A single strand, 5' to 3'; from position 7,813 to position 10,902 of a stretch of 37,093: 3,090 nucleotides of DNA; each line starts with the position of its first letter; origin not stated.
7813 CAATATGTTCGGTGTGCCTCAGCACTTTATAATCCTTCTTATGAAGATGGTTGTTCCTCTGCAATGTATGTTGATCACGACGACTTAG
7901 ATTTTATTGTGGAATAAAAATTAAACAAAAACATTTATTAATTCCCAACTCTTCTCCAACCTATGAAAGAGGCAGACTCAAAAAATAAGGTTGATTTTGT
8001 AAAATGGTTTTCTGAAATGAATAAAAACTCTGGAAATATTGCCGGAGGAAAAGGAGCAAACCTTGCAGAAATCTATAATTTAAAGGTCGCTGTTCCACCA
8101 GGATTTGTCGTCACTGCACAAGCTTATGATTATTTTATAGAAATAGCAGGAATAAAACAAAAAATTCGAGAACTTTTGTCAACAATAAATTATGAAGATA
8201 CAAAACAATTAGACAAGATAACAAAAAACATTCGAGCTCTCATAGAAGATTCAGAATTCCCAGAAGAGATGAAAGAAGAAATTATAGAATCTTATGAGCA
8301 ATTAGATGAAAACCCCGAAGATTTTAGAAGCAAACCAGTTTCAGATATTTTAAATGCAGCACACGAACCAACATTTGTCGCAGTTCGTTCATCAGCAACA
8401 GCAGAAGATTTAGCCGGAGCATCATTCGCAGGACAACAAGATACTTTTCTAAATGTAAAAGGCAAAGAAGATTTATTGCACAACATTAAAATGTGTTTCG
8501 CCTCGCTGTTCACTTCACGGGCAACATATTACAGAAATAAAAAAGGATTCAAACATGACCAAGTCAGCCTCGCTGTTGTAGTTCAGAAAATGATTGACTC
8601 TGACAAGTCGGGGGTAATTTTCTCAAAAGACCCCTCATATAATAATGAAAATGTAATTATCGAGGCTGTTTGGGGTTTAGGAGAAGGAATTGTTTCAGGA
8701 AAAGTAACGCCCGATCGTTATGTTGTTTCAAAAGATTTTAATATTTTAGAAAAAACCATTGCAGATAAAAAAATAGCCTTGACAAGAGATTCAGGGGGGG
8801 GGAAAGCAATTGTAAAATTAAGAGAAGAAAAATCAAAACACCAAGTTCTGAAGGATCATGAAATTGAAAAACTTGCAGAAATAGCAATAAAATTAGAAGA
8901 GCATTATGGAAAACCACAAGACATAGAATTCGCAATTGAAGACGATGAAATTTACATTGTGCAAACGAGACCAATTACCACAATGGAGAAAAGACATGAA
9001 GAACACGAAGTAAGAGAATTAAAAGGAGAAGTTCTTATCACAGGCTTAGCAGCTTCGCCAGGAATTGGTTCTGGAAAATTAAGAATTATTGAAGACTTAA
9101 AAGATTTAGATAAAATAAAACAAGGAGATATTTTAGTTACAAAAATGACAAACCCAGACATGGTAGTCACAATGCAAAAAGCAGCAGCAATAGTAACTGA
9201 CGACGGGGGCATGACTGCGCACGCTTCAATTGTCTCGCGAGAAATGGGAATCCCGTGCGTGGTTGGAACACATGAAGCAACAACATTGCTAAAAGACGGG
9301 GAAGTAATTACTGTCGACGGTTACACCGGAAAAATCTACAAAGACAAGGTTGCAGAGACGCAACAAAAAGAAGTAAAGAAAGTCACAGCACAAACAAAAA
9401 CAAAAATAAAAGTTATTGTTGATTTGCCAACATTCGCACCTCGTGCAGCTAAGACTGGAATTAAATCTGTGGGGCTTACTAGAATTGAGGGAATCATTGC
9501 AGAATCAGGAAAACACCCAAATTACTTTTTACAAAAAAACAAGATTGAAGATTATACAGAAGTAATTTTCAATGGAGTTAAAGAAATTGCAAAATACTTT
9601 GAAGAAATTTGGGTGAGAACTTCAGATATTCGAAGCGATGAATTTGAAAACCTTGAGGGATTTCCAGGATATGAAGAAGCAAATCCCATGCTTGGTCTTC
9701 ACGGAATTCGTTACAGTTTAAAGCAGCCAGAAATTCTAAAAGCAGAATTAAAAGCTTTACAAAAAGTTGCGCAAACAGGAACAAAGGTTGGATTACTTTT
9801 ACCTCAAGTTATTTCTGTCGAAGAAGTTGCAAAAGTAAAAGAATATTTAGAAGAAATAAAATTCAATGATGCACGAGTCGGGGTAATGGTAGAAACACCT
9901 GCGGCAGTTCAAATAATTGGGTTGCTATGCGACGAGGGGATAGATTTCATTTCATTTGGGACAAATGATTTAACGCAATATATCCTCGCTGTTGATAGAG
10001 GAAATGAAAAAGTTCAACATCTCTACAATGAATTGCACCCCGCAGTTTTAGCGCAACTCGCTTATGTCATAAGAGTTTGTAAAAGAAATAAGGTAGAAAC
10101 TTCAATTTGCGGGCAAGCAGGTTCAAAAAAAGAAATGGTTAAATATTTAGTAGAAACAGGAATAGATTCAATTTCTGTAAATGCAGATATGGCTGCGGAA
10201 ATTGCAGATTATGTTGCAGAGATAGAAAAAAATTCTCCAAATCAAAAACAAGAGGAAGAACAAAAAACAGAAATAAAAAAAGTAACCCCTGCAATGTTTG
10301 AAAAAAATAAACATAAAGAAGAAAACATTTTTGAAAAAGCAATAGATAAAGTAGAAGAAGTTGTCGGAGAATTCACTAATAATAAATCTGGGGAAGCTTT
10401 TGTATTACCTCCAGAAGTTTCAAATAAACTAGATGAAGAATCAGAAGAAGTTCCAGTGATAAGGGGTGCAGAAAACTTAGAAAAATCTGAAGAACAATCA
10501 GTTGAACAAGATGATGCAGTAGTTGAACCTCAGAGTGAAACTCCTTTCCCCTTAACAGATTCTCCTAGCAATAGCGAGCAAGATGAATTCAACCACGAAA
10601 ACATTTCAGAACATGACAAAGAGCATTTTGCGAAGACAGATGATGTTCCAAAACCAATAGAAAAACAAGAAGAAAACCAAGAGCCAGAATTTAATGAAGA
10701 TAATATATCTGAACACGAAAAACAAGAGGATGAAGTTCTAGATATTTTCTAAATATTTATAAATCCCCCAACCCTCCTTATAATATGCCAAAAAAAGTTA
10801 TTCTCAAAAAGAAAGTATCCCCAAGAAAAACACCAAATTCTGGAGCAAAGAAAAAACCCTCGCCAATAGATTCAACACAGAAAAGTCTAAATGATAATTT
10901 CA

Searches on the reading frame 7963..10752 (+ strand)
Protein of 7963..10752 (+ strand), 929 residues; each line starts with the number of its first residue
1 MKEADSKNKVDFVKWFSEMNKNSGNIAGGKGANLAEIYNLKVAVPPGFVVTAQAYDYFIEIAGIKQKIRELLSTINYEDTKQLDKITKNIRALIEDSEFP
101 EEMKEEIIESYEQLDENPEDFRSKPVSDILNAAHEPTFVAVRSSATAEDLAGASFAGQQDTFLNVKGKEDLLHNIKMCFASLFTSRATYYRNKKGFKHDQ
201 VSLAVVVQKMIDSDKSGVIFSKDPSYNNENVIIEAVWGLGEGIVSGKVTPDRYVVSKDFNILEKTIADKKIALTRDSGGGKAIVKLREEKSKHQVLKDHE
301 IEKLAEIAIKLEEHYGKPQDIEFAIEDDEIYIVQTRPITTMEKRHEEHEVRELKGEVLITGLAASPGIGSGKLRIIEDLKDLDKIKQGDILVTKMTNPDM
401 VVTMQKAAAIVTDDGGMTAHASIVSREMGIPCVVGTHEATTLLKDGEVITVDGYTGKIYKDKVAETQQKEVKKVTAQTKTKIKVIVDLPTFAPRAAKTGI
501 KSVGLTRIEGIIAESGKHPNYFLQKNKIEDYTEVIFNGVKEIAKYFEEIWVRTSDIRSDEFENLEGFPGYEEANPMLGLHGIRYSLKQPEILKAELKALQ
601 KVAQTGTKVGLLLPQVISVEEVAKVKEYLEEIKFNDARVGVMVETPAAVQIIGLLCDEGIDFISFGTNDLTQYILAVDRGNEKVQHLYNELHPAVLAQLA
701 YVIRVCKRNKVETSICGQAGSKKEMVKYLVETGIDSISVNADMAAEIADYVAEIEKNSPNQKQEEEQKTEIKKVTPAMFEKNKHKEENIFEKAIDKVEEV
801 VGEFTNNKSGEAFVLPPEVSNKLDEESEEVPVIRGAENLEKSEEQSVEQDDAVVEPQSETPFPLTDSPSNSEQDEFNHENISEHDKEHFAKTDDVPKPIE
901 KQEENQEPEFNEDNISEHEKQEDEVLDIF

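Call 37: search_protein_families(library=pfam, proteins=[window:7963-10752:+], max_evalue=0.001)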
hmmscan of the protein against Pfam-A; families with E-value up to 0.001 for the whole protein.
window:7963-10752:+ (929 aa): 3 families
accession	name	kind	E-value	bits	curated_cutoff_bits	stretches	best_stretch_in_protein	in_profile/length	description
PF01326.24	PPDK_N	-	5.2e-112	374.8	27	1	25-352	2-323/328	Pyruvate phosphate dikinase, AMP/ATP-binding domain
PF02896.24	PEP-utilizers_C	-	5.6e-69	233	22.8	1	468-754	8-291/293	PEP-utilising enzyme, PEP-binding domain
PF00391.29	PEP-utilizers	-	1.7e-28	98.4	23.1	1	385-456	1-72/72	PEP-utilising enzyme, mobile domain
